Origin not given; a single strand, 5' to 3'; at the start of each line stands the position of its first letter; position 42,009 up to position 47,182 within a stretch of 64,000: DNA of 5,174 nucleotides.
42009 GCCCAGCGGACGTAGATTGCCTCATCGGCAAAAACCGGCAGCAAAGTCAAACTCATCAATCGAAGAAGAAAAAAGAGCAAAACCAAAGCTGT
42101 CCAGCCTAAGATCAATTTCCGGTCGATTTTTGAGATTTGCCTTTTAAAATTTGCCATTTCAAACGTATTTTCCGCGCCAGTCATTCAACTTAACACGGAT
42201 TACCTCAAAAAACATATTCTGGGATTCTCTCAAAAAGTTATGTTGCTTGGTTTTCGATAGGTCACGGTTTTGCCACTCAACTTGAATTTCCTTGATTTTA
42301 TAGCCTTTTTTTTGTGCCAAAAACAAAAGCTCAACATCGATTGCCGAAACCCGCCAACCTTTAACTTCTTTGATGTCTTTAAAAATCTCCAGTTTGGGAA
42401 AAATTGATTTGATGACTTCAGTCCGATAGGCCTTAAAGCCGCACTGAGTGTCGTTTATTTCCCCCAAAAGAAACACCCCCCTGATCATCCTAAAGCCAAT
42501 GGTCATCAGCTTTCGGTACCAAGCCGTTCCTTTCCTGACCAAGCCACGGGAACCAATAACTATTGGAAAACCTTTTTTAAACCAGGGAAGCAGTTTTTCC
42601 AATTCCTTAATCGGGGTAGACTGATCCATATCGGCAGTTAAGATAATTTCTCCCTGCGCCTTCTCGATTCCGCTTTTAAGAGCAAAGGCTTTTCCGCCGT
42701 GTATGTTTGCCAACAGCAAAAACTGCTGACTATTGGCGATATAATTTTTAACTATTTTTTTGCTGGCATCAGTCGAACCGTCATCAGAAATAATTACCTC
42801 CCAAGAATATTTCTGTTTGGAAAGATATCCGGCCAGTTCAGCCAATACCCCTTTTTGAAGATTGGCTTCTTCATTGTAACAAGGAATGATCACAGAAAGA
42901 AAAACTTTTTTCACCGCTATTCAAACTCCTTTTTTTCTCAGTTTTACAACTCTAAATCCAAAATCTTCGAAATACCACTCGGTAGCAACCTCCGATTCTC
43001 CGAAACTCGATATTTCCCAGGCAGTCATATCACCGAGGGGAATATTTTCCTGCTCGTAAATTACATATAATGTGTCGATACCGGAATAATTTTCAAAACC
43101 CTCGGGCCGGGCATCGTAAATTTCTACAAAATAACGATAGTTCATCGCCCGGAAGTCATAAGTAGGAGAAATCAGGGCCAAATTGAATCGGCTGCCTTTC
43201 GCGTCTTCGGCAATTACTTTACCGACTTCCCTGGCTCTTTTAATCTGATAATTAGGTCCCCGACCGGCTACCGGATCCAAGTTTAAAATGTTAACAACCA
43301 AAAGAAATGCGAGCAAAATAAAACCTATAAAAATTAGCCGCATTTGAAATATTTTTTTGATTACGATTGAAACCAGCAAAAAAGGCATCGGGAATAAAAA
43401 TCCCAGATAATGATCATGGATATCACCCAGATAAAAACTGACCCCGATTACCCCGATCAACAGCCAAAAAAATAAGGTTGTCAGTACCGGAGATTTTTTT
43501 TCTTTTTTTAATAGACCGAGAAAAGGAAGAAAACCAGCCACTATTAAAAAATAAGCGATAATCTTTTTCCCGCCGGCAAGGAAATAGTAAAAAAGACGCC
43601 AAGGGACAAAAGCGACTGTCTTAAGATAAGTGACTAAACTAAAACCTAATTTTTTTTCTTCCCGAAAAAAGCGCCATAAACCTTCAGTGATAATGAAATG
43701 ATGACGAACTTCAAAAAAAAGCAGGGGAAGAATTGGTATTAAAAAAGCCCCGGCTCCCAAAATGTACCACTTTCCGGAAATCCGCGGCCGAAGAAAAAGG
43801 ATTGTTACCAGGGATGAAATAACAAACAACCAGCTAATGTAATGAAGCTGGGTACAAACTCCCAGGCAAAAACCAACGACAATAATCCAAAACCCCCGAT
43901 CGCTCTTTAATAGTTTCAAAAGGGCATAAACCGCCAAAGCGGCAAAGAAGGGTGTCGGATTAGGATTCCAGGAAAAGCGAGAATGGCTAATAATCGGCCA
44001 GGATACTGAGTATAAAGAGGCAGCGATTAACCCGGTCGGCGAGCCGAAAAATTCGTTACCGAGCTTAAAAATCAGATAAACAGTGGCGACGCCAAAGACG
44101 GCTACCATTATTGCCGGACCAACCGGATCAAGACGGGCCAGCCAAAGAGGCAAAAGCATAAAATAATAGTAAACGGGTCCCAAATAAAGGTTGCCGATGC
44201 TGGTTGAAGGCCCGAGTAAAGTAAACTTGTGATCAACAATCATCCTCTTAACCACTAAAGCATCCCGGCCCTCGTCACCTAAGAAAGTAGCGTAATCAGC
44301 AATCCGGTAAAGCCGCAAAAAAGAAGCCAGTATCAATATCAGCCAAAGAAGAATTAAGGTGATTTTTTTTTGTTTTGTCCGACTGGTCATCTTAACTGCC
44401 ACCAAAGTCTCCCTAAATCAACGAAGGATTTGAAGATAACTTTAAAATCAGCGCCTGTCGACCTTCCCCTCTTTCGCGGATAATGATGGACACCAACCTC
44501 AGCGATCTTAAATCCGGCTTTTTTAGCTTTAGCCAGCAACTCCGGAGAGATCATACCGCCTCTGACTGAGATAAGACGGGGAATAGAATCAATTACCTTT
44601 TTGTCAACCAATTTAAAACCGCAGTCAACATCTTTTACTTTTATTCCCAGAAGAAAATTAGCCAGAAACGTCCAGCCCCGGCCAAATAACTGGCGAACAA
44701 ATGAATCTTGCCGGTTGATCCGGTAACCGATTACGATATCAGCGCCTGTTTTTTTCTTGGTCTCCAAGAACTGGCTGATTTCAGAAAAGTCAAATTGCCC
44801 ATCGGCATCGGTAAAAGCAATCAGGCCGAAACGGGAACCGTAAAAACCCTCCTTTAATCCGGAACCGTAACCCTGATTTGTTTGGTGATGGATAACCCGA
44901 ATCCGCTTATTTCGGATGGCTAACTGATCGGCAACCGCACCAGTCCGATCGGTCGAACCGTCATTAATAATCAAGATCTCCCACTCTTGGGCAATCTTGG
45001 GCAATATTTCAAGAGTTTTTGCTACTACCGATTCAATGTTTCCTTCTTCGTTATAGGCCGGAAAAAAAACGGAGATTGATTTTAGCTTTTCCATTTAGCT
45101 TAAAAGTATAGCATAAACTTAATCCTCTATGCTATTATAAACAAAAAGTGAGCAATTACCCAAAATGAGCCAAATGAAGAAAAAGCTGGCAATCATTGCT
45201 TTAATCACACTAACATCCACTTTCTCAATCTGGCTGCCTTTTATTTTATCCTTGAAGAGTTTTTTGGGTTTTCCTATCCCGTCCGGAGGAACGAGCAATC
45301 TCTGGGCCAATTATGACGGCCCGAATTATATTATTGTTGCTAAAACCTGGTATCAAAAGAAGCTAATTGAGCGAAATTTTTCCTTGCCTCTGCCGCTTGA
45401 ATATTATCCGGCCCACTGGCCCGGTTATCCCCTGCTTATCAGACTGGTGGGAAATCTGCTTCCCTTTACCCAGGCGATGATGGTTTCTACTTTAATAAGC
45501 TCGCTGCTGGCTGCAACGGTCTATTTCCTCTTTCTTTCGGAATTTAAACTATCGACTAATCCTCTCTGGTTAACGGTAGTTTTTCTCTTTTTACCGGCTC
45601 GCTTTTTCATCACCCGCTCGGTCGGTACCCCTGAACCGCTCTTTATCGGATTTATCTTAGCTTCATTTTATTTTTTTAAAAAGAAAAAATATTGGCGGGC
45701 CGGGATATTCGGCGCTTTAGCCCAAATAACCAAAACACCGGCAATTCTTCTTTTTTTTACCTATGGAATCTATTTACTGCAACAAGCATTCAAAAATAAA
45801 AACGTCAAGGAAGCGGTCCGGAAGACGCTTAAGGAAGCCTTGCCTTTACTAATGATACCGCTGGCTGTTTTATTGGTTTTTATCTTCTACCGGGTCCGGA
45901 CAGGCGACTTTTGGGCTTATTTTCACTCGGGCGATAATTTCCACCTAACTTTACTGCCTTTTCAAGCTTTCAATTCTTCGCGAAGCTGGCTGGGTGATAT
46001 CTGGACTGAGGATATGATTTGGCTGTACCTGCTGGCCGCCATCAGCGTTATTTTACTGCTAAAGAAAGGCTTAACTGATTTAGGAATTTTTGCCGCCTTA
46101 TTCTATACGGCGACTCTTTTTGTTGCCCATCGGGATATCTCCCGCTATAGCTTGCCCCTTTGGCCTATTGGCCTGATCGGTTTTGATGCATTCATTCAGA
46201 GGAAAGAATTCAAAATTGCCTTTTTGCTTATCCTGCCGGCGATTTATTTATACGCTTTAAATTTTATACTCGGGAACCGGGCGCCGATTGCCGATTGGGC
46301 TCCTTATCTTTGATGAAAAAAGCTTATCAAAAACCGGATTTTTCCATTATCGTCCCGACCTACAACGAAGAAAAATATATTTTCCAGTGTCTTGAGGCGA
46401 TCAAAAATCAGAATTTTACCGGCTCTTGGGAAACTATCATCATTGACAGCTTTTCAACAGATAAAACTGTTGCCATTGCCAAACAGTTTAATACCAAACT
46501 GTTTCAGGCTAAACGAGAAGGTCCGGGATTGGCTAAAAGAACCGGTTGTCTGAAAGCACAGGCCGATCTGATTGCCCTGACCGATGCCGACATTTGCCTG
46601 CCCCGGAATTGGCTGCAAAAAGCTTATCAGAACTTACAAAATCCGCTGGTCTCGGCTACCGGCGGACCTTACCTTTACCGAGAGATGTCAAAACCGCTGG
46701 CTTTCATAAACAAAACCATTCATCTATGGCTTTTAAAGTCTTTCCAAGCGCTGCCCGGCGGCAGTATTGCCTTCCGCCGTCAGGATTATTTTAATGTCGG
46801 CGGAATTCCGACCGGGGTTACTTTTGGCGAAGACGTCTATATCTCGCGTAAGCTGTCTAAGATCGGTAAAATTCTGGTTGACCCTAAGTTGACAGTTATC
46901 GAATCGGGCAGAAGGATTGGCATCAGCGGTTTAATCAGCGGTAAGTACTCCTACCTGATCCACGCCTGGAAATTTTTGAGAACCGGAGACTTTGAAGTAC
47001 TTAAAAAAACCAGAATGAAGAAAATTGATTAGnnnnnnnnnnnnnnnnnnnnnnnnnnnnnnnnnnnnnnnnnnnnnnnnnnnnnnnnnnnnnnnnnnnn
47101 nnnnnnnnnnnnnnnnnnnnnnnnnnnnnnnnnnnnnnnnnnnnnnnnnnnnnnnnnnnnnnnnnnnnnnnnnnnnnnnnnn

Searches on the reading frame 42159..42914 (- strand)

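Call 15: search_protein_families(library=pfam, proteins=[window:42159-42914:-], max_evalue=0.001)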
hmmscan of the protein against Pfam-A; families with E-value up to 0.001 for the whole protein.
window:42159-42914:- (251 aa): 2 families
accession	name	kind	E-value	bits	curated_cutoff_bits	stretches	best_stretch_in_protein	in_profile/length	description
PF00535.33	Glycos_transf_2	-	2.3e-28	99.7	23.3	1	7-172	1-168/168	Glycosyl transferase family 2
PF10111.15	Glyco_tranf_2_2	-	1.5e-06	28.3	27.3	1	7-109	1-103/276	Glycosyltransferase like family 2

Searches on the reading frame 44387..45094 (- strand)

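Call 15: search_protein_families(library=pfam, proteins=[window:44387-45094:-], max_evalue=0.001)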
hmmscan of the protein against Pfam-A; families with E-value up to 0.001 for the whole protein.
window:44387-45094:- (235 aa): 2 families
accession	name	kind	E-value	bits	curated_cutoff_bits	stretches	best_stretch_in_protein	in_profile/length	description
PF00535.33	Glycos_transf_2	-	2.2e-29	103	23.3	1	8-169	1-165/168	Glycosyl transferase family 2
PF13641.12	Glyco_tranf_2_3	-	0.00022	21.7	27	1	7-98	3-96/230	Glycosyltransferase like family 2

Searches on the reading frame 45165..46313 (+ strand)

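Call 15: search_protein_families(library=pfam, proteins=[window:45165-46313:+], max_evalue=0.001)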
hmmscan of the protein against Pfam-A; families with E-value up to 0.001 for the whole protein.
window:45165-46313:+ (382 aa): 0 families

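Call 70: search_protein_families(library=ncbifam, proteins=[window:45165-46313:+], max_evalue=0.01)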
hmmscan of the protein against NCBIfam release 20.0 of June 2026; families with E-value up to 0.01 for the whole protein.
window:45165-46313:+ (382 aa): 1 family
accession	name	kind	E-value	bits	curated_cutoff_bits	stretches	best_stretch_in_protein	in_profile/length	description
NF046093.1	AZOBR_p60025_fam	subfamily_domain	6.7e-12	45.1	150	1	9-227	10-230/232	AZOBR_p60025 family cell surface glycopolymer formation protein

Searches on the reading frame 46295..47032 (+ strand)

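Call 15: search_protein_families(library=pfam, proteins=[window:46295-47032:+], max_evalue=0.001)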
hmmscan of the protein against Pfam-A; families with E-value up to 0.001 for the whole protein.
window:46295-47032:+ (245 aa): 4 families
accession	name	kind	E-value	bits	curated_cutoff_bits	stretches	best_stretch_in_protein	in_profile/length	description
PF00535.33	Glycos_transf_2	-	8.5e-26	91.3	23.3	1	17-135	1-125/168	Glycosyl transferase family 2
PF13641.12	Glyco_tranf_2_3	-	2.4e-10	41.3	27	1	14-189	1-196/230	Glycosyltransferase like family 2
PF13506.12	Glyco_transf_21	-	1.2e-05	25.2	21.7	1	84-192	25-142/174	Glycosyl transferase family 21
PF10111.15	Glyco_tranf_2_2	-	0.00014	21.9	27.3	1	17-107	1-99/276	Glycosyltransferase like family 2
